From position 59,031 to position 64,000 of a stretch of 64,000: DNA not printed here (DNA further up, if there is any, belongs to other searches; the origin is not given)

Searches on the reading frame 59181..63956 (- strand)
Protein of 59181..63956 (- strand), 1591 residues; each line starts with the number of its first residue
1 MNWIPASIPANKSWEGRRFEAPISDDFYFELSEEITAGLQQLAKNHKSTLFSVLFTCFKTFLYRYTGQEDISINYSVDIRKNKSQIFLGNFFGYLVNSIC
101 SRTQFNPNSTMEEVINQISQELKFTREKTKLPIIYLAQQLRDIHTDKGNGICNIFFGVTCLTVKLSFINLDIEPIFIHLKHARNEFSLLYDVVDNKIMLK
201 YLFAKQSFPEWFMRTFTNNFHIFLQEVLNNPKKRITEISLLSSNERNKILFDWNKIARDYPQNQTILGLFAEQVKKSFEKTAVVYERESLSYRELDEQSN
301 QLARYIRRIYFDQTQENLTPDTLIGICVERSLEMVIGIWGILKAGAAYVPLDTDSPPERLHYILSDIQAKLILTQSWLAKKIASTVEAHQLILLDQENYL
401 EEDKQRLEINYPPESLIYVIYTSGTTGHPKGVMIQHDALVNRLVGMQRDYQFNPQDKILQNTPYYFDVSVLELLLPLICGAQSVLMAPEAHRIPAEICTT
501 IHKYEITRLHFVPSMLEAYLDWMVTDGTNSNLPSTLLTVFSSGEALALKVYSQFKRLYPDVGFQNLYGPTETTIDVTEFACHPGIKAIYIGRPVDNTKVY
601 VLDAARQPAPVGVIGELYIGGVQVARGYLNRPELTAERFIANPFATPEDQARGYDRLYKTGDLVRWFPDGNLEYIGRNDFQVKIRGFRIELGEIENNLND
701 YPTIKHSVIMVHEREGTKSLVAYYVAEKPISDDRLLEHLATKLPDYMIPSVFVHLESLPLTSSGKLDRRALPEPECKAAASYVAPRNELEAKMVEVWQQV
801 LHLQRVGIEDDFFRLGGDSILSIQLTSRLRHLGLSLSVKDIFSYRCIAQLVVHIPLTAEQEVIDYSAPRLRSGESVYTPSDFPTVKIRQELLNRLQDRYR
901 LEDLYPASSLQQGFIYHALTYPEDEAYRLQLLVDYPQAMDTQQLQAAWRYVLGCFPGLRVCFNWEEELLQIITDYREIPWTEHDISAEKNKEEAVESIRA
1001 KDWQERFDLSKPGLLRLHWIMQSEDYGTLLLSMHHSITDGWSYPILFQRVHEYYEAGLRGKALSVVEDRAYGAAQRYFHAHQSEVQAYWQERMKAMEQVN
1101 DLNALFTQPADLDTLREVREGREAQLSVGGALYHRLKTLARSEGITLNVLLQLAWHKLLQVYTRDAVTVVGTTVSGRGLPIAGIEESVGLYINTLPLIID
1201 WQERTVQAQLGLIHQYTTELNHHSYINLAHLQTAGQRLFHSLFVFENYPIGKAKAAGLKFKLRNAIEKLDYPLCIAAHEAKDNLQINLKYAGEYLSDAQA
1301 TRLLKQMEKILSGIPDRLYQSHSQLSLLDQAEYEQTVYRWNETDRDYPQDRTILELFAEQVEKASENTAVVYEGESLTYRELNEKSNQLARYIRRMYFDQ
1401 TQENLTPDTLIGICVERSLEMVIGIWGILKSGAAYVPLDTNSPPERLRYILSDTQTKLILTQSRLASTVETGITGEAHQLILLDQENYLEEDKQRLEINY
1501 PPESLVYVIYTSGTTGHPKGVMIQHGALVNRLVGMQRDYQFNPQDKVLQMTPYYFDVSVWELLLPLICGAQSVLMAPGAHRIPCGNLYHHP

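Call 8: search_protein_families(library=pfam, proteins=[window:59181-63956:-], max_evalue=0.001)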
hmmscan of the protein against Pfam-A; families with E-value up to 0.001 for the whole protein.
window:59181-63956:- (1591 aa): 4 families
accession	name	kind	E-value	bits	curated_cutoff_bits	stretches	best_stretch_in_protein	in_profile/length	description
PF00501.34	AMP-binding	-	1.1e-140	469.3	29.9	2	270-629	1-384/384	AMP-binding enzyme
PF00668.25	Condensation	-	3.1e-88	296.9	30.6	2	902-1335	2-454/456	Condensation domain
PF00550.31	PP-binding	-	7.5e-12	45.8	20.8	1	793-853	3-66/67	Phosphopantetheine attachment site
PF13193.12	AMP-binding_C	-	5.9e-07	30.7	24.5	1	693-765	1-76/76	AMP-binding enzyme C-terminal domain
